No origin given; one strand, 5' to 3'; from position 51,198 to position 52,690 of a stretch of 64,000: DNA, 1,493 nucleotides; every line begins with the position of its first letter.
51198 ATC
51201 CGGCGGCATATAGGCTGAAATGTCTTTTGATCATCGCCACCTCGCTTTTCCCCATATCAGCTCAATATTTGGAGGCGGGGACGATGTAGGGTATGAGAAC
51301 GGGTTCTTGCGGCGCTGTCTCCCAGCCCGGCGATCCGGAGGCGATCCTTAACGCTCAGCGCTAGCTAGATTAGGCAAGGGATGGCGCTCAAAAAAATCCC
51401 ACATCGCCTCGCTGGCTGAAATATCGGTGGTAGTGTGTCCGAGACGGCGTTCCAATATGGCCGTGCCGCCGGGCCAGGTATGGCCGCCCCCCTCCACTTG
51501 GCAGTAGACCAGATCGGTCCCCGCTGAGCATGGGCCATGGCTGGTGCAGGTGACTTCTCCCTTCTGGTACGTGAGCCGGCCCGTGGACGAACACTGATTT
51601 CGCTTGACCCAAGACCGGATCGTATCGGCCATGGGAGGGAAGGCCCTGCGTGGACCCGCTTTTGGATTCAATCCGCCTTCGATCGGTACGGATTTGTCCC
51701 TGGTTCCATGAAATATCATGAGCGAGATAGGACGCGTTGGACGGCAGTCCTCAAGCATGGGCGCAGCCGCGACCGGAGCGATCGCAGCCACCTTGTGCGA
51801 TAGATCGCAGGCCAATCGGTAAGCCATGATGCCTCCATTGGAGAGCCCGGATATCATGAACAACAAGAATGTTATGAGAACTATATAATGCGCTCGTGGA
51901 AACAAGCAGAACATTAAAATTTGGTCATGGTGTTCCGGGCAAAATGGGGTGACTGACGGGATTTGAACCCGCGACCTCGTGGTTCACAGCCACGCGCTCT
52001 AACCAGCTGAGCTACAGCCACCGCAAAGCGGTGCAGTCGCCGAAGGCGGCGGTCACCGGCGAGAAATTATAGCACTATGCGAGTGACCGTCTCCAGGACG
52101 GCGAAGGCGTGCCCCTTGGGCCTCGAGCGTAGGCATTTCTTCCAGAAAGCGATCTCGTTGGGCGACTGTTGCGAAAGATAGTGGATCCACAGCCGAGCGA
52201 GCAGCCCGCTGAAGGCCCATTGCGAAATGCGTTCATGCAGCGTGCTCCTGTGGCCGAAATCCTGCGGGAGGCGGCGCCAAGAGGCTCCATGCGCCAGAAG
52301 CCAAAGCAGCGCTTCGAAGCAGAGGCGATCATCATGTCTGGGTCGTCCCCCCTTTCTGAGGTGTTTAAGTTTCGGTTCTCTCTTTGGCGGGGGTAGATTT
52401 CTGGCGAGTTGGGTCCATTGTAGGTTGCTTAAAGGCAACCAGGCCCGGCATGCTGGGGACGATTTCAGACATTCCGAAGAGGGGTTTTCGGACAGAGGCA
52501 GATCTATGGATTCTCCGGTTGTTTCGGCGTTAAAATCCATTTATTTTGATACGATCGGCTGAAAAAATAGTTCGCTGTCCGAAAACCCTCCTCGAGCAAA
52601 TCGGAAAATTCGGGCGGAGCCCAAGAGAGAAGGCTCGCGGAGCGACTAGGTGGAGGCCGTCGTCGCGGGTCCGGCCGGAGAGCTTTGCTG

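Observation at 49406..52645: Decayed mobile-element islet around tRNA-His: gene fragments on both flanks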

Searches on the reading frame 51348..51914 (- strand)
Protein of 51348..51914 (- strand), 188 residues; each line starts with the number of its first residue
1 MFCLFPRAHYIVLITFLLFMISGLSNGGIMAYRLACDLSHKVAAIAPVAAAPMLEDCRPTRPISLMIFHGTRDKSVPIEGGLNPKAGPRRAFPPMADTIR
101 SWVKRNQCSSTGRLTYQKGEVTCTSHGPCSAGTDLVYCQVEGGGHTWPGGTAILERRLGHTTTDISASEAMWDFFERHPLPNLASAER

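Call 4: search_protein_families(library=pfam, proteins=[window:51348-51914:-], max_evalue=0.01)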
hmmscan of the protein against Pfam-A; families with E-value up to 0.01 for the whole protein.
window:51348-51914:- (188 aa): 0 families

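Call 6: search_protein_families(library=ncbifam, proteins=[window:51348-51914:-], max_evalue=0.01)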
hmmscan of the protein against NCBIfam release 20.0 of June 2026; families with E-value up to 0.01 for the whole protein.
window:51348-51914:- (188 aa): 1 family
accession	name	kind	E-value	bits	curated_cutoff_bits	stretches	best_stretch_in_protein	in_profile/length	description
NF050058.1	e_dPHAscl_type1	hypoth_equivalog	1.2e-23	84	150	1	21-175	108-276/276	extracellular catalytic domain type 1 short-chain-length polyhydroxyalkanoate depolymerase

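Call 23: search_protein_families(library=phrogs, proteins=[window:51348-51914:-], max_evalue=1)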
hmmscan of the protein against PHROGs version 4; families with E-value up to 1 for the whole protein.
window:51348-51914:- (188 aa): 0 families

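Call 24: search_protein_families(library=pfam, proteins=[window:51348-51914:-], max_evalue=10)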
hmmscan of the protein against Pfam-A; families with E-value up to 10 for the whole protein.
window:51348-51914:- (188 aa): 1 family
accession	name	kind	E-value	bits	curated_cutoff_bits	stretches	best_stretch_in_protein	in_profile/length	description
PF12695.13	Abhydrolase_5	-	0.15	12.3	27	1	19-79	59-117/164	Alpha/beta hydrolase family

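Call 25: find_homologous_proteins(query=window:51348-51914:-, max_evalue=0.00001)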
Query window:51348-51914:- (188 aa): 813 proteins with E <= 0.00001 among 987 candidates; the best 120 are listed.
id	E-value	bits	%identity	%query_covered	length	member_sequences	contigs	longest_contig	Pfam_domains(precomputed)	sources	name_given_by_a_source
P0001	7.0e-127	438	100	100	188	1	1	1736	-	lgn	-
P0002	1.6e-62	228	58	85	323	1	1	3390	PF10503.15,PF02230.23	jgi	-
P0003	1.8e-57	212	59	85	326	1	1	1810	PF10503.15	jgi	jgi:polyhydroxybutyrate depolymerase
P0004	5.4e-52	194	53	86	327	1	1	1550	PF02230.23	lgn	-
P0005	2.9e-47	179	49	86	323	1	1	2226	PF00326.28,PF10503.15,PF02230.23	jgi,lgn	jgi:polyhydroxybutyrate depolymerase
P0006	6.6e-46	174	51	85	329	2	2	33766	-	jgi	jgi:polyhydroxybutyrate depolymerase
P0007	1.0e-44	170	48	84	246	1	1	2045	-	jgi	jgi:polyhydroxybutyrate depolymerase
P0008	1.3e-44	170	51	85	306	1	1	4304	PF00756.27,PF07859.20,PF00561.27,PF10503.15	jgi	jgi:polyhydroxybutyrate depolymerase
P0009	2.7e-44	169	45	85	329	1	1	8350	PF01738.25,PF10503.15,PF02230.23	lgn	-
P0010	9.2e-44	167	49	85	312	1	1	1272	PF10503.15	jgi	jgi:polyhydroxybutyrate depolymerase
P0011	9.6e-43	164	50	85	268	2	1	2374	PF00326.28,PF02230.23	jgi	jgi:polyhydroxybutyrate depolymerase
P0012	2.3e-42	163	49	85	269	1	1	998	PF00326.28,PF10503.15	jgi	jgi:polyhydroxybutyrate depolymerase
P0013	2.8e-42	162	46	85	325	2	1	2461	PF01738.25,PF10503.15,PF02230.23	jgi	jgi:polyhydroxybutyrate depolymerase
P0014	2.9e-42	162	48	81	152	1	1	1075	-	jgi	-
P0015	1.1e-41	160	50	85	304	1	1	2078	PF10503.15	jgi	jgi:polyhydroxybutyrate depolymerase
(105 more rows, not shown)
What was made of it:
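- The few esterase homologs that carry a source name are non-Elusimicrobia (call 25).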

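Call 27: find_encoding_contigs(protein=P0001, flank=10000)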
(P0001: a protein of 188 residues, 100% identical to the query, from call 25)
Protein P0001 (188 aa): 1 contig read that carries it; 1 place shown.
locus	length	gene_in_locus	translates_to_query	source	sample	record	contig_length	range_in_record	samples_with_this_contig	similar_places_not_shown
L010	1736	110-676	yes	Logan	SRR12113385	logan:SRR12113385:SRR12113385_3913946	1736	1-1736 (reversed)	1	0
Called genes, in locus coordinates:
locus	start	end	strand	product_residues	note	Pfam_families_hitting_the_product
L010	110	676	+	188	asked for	-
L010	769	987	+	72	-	-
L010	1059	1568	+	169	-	-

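Call 48: find_encoding_contigs(protein=P0002, flank=5000, max_places=2)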
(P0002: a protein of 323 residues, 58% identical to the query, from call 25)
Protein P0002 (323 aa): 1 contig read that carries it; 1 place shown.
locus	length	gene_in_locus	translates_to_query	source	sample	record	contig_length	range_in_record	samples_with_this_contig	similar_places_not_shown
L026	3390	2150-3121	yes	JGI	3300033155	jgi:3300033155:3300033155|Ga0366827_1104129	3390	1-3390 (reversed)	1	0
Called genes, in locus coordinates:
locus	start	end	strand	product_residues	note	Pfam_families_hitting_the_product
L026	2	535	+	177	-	?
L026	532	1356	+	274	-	-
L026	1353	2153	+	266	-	PF02353:CMAS, PF05175:MTS (weak), PF13489:Methyltransf_23, PF01209:Ubie_methyltran (weak), PF13847:Methyltransf_31, PF08241:Methyltransf_11, PF08242:Methyltransf_12, PF13649:Methyltransf_25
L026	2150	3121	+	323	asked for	PF10503:Esterase_PHB, PF02230:Abhydrolase_2 (faint)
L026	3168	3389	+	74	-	?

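Call 49: find_encoding_contigs(protein=P0006, flank=6000, max_places=2)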
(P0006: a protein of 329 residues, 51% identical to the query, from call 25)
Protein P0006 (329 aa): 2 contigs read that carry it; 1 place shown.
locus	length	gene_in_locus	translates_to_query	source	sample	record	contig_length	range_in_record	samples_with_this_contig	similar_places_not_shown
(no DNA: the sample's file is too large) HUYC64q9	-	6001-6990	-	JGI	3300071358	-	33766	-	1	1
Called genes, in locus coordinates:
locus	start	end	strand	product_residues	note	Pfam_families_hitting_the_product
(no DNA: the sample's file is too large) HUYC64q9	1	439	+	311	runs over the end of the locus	PF01791:DeoC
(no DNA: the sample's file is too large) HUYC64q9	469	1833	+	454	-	PF02752:Arrestin_C (faint), PF08737:Rgp1 (faint), PF00339:Arrestin_N (weak)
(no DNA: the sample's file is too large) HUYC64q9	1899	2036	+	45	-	-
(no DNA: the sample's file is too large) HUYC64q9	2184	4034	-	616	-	PF00989:PAS, PF08448:PAS_4, PF13188:PAS_8, PF13426:PAS_9, PF00989:PAS, PF08448:PAS_4, PF00512:HisKA, PF02518:HATPase_c, +4 more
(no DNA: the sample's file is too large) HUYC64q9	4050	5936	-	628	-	-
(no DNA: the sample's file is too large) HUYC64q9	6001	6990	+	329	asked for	-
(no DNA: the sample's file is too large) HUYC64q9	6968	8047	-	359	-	PF00487:FA_desaturase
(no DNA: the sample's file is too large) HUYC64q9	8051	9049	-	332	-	PF00970:FAD_binding_6 (weak), PF00175:NAD_binding_1 (faint)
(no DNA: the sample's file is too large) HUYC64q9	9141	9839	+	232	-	PF00440:TetR_N, PF21943:TetR_C_46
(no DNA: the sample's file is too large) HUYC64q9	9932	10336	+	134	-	-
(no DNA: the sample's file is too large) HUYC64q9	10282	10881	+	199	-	PF07281:INSIG (faint)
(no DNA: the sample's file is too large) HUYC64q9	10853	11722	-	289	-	-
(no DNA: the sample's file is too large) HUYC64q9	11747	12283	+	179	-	?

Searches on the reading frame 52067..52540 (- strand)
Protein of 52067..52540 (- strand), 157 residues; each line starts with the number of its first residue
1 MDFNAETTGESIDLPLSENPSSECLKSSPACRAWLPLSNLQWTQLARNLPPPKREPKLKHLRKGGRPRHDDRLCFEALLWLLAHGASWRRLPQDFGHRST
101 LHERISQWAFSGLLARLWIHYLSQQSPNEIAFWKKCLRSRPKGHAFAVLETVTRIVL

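Call 4: search_protein_families(library=pfam, proteins=[window:52067-52540:-], max_evalue=0.01)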
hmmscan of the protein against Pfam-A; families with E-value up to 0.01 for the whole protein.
window:52067-52540:- (157 aa): 1 family
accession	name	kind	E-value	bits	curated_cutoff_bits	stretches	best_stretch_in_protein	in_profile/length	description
PF13340.11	DUF4096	-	3.4e-19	69.3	34.3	1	37-118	1-76/76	Putative transposase of IS4/5 family (DUF4096)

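Call 6: search_protein_families(library=ncbifam, proteins=[window:52067-52540:-], max_evalue=0.01)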
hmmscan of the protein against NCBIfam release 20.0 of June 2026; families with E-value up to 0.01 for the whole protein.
window:52067-52540:- (157 aa): 1 family
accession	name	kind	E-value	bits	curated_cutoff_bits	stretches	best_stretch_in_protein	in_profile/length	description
NF033580.1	transpos_IS5_3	equivalog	1.3e-18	67.4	110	1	37-126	5-86/258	IS5 family transposase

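Call 46: find_homologous_proteins(query=window:52067-52540:-, max_evalue=0.00001)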
Query window:52067-52540:- (157 aa): 1 proteins with E <= 0.00001 among 24 candidates.
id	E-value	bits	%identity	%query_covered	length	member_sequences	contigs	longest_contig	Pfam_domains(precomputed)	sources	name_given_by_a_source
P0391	1.7e-78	280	99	78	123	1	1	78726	PF13340.12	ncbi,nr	ncbi:MAG: transposase [Elusimicrobia bacterium]|nr:transposase [Elusimicrobiota bacterium]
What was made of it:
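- Closest known: IS5-family insertion sequences with a DUF4096 OrfA and a separate DDE OrfB. Different: There were no close homologs in the 5.8-billion-protein search except the protein itself (call 46).
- Tried and rejected: A homolog search with the IS5 ORF, meant to find a full-length copy and define the IS ends, returned only the protein itself (call 46).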
